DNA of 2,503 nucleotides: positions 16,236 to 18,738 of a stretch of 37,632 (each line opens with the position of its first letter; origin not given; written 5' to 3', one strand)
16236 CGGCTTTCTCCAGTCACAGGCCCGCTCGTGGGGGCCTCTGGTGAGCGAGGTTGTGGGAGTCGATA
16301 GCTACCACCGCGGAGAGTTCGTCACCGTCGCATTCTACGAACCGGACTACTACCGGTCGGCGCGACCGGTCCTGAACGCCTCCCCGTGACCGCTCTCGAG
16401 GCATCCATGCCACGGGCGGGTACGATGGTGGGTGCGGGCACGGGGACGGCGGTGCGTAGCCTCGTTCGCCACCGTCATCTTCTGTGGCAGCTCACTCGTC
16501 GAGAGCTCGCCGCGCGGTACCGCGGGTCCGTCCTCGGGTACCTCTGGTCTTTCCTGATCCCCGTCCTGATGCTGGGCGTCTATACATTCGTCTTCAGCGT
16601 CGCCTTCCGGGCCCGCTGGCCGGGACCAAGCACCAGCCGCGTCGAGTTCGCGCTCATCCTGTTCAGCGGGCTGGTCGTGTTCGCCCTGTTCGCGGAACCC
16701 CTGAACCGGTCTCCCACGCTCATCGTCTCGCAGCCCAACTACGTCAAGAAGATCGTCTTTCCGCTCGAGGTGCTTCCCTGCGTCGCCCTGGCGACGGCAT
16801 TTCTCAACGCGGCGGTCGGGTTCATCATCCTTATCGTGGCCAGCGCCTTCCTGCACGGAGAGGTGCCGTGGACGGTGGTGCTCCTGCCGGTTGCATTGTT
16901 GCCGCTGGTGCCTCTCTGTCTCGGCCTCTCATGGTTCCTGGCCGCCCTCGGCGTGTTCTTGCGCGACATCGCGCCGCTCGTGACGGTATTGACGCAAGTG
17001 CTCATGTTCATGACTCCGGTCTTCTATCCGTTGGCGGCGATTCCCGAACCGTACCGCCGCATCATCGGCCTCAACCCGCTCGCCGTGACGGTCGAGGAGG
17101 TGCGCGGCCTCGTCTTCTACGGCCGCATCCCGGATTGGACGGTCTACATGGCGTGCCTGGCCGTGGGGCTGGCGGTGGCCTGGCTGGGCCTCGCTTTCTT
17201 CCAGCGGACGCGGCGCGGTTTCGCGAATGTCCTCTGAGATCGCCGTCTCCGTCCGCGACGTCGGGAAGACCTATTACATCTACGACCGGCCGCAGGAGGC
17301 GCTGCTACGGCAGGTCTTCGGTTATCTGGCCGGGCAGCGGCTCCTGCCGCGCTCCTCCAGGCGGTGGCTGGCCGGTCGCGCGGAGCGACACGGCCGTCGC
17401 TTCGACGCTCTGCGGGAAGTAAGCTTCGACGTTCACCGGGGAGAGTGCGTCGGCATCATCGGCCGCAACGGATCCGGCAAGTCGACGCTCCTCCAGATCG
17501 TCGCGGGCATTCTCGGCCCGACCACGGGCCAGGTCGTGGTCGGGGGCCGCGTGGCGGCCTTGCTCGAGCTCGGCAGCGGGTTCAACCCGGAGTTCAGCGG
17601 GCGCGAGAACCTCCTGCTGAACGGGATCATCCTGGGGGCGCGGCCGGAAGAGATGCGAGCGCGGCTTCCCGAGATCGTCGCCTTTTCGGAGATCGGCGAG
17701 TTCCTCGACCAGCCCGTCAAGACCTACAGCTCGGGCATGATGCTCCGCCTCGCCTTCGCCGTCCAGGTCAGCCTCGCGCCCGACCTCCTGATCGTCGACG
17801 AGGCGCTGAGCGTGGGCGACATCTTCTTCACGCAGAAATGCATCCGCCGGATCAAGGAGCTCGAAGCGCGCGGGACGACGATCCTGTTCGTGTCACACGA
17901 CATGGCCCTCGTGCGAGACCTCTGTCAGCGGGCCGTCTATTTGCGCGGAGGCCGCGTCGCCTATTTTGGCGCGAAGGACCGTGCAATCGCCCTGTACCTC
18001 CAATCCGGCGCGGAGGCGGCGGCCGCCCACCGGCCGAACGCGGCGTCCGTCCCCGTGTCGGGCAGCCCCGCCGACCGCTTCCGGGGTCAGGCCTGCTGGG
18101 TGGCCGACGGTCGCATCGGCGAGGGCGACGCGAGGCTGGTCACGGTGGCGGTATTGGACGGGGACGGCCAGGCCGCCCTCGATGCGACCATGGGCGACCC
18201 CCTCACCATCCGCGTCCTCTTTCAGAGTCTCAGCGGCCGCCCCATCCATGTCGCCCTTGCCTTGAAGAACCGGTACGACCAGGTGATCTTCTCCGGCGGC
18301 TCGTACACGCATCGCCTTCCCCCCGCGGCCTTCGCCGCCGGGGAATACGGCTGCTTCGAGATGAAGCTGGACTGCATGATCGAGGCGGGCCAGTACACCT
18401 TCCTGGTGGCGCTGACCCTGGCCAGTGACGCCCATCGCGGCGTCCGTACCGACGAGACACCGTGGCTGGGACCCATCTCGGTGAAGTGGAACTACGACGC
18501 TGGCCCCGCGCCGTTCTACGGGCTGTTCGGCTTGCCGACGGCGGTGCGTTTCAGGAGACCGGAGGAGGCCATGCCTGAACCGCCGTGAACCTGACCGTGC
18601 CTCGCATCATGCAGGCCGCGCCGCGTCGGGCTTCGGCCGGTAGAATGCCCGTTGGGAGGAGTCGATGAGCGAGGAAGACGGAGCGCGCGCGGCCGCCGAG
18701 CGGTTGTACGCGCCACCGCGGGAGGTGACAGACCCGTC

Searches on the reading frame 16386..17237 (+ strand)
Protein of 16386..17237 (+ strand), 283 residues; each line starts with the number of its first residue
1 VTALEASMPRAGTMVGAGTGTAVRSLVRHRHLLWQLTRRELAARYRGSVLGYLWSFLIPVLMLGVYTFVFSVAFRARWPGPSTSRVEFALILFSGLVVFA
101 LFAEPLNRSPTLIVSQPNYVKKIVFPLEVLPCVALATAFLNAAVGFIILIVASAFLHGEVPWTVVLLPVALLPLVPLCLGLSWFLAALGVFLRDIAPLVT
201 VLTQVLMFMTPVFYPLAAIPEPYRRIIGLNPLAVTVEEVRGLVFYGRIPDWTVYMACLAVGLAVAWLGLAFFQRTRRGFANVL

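Call 7: search_protein_families(library=pfam, proteins=[window:16386-17237:+], max_evalue=0.001)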
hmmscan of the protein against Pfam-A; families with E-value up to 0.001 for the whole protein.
window:16386-17237:+ (283 aa): 1 family
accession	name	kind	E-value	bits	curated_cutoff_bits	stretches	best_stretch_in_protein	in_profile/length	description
PF01061.29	ABC2_membrane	-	2.3e-23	83.3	26.9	1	32-243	2-210/211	ABC-2 type transporter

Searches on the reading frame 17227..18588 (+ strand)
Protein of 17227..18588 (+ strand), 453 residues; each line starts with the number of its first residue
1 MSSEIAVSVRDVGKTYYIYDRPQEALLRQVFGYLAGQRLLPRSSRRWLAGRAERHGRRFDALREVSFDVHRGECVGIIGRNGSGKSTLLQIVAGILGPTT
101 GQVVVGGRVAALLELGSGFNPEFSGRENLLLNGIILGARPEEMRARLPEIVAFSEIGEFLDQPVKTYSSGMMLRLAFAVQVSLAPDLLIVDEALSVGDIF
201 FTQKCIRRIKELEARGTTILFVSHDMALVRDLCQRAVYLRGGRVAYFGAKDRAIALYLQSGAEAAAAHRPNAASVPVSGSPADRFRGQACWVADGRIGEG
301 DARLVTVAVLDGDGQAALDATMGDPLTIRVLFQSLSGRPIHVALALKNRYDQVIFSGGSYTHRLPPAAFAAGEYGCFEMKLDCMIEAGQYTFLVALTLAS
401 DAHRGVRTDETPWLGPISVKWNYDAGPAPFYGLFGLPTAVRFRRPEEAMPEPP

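Call 7: search_protein_families(library=pfam, proteins=[window:17227-18588:+], max_evalue=0.001)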
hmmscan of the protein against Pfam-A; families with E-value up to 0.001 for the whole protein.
window:17227-18588:+ (453 aa): 4 families
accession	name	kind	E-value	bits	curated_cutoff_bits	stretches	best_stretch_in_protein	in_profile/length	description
PF00005.33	ABC_tran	-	4.4e-21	76.4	25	1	62-194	1-136/137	ABC transporter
PF14524.12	Wzt_C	-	2.1e-11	44.4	30.4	1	296-398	4-107/143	Wzt C-terminal domain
PF13304.12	AAA_21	-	5.2e-06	27.2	27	1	75-102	2-26/304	AAA domain, putative AbiEii toxin, Type IV TA system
PF13555.12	AAA_29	-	0.00013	22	27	1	61-100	14-50/61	P-loop containing region of AAA domain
